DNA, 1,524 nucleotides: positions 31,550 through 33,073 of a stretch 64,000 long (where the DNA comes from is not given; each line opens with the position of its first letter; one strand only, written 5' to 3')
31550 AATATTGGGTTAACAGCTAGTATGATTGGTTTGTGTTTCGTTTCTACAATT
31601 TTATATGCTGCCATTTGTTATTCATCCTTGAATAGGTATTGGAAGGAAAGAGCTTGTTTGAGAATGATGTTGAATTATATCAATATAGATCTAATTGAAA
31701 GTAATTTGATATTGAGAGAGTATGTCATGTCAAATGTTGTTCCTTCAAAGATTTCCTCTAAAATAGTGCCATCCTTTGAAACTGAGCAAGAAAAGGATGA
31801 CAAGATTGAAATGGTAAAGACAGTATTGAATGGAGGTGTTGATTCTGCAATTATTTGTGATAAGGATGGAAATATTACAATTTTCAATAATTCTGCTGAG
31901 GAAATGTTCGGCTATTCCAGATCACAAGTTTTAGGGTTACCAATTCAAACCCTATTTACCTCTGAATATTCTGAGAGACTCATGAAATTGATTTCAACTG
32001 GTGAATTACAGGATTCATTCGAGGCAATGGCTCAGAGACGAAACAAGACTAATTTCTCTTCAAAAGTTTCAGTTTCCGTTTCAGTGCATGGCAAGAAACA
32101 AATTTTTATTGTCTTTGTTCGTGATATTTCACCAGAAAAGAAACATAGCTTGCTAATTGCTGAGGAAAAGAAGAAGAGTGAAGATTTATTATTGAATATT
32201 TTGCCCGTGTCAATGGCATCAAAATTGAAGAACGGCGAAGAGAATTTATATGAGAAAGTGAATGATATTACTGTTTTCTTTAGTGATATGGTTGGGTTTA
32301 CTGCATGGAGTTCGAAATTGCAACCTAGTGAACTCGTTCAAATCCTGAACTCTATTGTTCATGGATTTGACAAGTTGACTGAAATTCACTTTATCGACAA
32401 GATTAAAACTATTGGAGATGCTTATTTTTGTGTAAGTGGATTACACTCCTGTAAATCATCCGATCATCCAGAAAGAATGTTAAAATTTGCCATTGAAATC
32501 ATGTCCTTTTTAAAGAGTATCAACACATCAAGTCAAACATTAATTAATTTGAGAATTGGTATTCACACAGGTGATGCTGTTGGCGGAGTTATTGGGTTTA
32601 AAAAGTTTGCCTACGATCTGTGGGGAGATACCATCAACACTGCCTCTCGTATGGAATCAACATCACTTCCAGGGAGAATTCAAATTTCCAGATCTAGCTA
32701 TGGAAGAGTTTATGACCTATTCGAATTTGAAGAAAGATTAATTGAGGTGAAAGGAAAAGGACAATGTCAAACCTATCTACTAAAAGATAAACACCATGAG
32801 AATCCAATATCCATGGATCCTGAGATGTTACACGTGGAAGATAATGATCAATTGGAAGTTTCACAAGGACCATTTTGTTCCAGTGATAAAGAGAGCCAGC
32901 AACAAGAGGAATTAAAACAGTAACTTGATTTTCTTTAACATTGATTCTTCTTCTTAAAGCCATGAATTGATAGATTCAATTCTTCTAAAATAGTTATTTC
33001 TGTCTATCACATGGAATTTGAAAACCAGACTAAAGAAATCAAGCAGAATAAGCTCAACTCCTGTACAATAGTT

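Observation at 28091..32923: Membrane sensor adenylyl cyclase combining polytopic TM domains, PAS and a single class-III domain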

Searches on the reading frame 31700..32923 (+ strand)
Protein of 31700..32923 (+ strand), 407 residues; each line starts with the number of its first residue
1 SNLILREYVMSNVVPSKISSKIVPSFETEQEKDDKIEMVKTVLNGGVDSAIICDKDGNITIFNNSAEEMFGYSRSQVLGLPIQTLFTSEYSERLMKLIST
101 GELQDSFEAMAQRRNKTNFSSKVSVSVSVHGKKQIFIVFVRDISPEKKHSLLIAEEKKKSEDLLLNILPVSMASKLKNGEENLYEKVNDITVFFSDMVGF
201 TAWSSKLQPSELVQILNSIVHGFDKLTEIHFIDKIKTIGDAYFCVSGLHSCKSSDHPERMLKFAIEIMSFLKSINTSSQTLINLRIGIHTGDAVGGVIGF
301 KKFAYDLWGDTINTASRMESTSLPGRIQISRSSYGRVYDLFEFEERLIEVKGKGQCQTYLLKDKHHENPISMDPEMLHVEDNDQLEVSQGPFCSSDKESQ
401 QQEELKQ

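Call 4: search_solved_structures(query=window:31700-32923:+, max_evalue=0.001, show_alignments=3)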
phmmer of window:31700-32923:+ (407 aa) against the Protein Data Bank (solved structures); distinct sequences matched with E-value up to 0.001: 61 (the best 60 are shown).
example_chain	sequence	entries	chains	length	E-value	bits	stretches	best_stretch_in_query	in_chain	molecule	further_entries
8buz_A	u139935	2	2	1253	2.1e-61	211.6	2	154-377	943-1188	Adenylate cyclase type 8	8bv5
7pd4_A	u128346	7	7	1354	7.5e-61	209.8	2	151-361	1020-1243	Adenylate cyclase 9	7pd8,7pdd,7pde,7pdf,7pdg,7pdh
6r3q_A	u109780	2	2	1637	1.3e-60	209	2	151-361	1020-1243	Adenylate cyclase 9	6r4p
6r4o_A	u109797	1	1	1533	1.4e-60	208.9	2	151-361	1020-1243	Adenylate cyclase 9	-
9u3p_A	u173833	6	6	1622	1.9e-60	208.4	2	151-362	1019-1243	Adenylate cyclase type 9,Protein M2-1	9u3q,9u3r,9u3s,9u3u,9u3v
8sl3_A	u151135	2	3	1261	7.5e-60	206.5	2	159-362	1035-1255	Adenylate cyclase type 5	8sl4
4p2f_A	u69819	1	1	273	9.7e-45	156.7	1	154-362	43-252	Adenylate cyclase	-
7yz9_A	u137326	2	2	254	1.4e-44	156.2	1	153-361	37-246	Adenylate cyclase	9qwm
5o5k_A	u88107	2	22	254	1.7e-44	156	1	152-362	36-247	Adenylate cyclase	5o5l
4p2m_A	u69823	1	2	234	1.9e-44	155.8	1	156-362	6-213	Adenylate cyclase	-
4p2x_A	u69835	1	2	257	2.1e-44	155.6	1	155-362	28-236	Adenylate cyclase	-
7yzi_A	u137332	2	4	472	3.6e-44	154.9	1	150-362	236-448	Adenylate cyclase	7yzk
9bcv_A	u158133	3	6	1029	1e-39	140.2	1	152-362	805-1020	Atrial natriuretic peptide receptor 1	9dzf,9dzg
9dzh_A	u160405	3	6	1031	1.1e-39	140.2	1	152-362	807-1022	Atrial natriuretic peptide receptor 1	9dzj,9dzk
9bcl_A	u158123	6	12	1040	1.1e-39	140.2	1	152-362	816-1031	Atrial natriuretic peptide receptor 1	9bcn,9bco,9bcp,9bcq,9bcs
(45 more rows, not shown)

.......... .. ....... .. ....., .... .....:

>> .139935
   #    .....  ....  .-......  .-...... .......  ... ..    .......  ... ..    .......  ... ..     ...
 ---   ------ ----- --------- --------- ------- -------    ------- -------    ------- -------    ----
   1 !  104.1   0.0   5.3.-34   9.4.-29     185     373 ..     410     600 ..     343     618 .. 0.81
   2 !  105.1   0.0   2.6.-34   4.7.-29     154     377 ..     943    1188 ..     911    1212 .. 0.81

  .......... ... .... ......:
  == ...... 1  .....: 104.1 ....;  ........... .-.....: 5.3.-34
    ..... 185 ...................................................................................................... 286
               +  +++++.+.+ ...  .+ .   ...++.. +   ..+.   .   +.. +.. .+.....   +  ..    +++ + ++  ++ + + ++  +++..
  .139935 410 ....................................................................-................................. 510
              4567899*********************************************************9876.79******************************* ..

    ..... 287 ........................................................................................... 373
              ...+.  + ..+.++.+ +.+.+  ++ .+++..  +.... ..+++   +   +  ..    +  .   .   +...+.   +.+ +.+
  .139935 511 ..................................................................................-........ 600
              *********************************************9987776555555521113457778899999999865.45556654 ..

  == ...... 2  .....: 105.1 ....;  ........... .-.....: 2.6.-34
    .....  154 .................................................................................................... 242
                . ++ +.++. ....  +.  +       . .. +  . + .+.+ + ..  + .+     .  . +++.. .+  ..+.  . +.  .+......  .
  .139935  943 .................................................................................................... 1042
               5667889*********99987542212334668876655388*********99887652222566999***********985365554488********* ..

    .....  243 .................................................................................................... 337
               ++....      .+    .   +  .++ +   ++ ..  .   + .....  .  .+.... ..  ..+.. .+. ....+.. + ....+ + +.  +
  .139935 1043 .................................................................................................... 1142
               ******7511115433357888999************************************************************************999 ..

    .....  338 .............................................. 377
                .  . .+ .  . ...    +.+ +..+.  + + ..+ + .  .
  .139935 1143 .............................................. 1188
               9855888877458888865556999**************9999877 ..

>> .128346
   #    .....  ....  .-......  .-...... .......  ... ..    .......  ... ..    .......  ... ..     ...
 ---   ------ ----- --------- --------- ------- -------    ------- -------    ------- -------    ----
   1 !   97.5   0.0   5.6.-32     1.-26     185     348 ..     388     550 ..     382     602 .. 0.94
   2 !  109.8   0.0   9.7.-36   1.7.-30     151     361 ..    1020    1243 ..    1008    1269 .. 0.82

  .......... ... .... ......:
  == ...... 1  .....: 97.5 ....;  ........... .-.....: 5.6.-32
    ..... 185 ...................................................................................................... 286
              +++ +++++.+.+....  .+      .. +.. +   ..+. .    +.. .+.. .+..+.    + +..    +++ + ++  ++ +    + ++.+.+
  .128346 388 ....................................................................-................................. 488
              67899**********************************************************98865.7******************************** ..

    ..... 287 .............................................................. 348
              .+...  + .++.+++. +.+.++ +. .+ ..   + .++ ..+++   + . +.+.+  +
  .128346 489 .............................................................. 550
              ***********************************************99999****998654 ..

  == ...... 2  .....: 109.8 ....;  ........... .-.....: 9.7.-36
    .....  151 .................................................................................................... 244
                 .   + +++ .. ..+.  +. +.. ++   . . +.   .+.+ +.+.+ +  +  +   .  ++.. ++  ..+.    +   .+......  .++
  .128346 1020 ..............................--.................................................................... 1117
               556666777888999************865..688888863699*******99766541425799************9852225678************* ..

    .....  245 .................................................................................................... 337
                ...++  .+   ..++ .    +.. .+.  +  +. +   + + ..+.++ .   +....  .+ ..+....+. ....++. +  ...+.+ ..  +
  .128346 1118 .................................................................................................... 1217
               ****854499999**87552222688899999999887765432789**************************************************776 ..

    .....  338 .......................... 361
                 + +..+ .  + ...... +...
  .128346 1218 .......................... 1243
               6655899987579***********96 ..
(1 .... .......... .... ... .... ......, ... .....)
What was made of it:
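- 32141..32251 (+): Helical transducer element between PAS and the catalytic domain (aa 1351-1387, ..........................). It aligns with the segment preceding C2 of AC8 and AC9 (call 4).
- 32252..32785 (+): Single class III cyclase catalytic domain (aa 1388-1565) with D1399, K1439, D1443, R1488, D1509, N1516 and R1520. Alignments to AC8/AC9 C1 and C2 and to mycobacterial Cya are in call 4.
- On Class III nucleotidyl cyclase (PF00211): N1516 and R1520 (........) align with the C2 residues of AC8/AC9 (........) (call 4).
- On Homodimeric single-domain class III cyclase (Rv1625c type, subclass IIIa): The one domain aligns equally well to C1 and C2 of mammalian enzymes (104 and 105 bits against AC8, call 4). 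Residues 1351-1387 (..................) align to the pre-C2 helix of AC8/AC9 (call 4).
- Closest known: Animal transmembrane adenylyl cyclases. Same: The query domain aligns to both C1 and C2 (call 4).
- The catalytic residues align with AC8/AC9 C1 (metal Asp) and C2 (Lys, Asp, Asn, Arg) (call 4). Class IIIb enzymes are far weaker, at 1e-5 to 1e-12 (call 4).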

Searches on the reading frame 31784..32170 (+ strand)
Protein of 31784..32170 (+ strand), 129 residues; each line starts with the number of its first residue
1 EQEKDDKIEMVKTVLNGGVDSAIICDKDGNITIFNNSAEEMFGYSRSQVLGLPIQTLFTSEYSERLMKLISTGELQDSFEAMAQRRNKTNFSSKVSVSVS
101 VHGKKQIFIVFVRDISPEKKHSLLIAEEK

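Call 16: search_solved_structures(query=window:31784-32170:+, max_evalue=0.01, show_alignments=4)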
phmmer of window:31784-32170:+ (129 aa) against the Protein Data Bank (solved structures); distinct sequences matched with E-value up to 0.01: 18.
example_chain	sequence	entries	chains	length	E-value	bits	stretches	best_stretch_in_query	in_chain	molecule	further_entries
1d06_A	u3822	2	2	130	1.6e-07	34.9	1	11-115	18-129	nitrogen fixation regulatory protein fixL | FIXL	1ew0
9bgv_A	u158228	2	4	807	2.4e-06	31.1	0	19-63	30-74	Oxygen sensor protein DosP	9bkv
9clo_A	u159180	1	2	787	2.4e-06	31.1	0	20-63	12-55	Oxygen sensor protein DosP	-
9cdr_A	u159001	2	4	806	2.9e-06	30.8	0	20-62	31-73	Oxygen sensor protein DosP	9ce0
9cmf_A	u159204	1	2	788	3e-06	30.8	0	20-62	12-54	Oxygen sensor protein DosP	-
1y28_A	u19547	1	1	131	1.9e-05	28.2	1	12-119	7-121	Sensor protein fixL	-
1dp6_A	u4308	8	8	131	2.3e-05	27.9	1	12-119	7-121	FIXL PROTEIN | SENSOR PROTEIN FIXL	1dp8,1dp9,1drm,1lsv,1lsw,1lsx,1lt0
2cmn_A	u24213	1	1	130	2.4e-05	27.8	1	12-119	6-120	SENSOR PROTEIN FIXL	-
1xj4_A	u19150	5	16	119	0.00011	25.7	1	20-119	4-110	Sensor protein fixL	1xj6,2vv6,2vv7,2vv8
1xj2_A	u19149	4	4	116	0.00016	25.2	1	20-119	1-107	Sensor protein fixL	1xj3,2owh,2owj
3lyx_A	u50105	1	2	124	0.00017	25.1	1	19-106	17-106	Sensory box/GGDEF domain protein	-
8js5_A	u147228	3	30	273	0.00018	25.1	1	12-120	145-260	Sensor protein FixL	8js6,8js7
6dgg_A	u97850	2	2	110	0.00069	23.2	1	22-94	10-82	RpfR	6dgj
3a0s_A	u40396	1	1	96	0.005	20.4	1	22-57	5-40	Sensor protein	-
3a0v_A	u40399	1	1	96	0.0053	20.3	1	22-57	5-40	Sensor protein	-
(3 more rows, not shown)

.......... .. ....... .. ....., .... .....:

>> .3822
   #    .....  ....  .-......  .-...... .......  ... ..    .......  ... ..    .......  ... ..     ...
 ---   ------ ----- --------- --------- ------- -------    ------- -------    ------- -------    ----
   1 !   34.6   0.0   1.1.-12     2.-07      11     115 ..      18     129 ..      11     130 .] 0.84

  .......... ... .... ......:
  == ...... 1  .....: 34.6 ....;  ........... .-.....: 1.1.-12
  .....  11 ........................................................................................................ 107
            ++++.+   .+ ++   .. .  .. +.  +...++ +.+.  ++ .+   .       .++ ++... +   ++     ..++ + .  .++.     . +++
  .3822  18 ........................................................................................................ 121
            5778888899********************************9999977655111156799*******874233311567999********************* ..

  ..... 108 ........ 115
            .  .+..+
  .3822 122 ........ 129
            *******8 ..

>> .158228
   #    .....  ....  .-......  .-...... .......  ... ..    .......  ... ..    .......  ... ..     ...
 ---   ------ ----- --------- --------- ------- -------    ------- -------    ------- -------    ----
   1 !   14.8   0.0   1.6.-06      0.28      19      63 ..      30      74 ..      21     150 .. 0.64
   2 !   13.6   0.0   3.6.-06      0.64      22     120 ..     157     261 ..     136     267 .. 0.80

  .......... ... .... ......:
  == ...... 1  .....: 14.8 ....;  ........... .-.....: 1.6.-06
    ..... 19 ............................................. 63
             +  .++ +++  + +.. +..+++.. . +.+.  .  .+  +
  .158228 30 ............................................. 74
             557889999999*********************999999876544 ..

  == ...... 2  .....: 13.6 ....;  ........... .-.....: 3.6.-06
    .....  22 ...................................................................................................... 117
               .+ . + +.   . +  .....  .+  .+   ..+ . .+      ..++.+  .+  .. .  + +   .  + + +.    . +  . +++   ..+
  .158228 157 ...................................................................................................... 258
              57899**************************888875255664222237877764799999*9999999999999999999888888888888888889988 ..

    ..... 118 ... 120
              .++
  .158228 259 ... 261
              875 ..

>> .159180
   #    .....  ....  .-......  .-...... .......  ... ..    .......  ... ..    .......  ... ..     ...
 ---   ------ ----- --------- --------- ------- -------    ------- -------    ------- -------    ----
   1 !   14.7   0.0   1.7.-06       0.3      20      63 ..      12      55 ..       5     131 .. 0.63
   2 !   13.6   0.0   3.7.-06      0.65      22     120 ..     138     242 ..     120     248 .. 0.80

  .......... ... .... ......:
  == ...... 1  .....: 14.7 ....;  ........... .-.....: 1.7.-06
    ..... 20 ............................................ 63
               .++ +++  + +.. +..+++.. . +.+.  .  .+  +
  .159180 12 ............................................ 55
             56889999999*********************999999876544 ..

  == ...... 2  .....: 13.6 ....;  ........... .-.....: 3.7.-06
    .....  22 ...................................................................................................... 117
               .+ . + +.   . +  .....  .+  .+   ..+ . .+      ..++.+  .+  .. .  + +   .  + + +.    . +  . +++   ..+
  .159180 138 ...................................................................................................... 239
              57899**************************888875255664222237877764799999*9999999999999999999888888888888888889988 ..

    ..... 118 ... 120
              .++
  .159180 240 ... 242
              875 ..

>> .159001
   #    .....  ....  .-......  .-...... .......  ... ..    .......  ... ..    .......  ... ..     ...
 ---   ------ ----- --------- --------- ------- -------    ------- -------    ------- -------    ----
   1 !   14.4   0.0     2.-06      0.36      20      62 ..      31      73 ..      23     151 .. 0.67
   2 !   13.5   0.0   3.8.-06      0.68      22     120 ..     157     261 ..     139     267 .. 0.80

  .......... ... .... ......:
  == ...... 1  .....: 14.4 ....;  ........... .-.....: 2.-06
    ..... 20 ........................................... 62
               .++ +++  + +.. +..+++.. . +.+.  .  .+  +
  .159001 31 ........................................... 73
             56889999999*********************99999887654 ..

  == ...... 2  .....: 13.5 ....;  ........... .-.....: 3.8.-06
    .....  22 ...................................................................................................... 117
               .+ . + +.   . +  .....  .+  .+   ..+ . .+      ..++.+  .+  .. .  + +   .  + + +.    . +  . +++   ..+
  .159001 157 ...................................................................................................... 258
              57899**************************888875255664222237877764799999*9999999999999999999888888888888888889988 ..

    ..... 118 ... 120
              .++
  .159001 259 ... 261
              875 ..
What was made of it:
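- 31811..32140 (+): PAS domain (aa 1241-1350). The best solved relative is the FixL heme-PAS at E 1.6e-7, but the query has a gap where FixL carries its proximal His (call 16).
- The best solved relatives of the PAS domain are the heme-PAS domains of FixL (E 1.6e-7) and DosP (E 2e-6) (call 16).
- Tried and rejected: A FixL-type heme sensor was rejected because the proximal His is missing (call 16).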
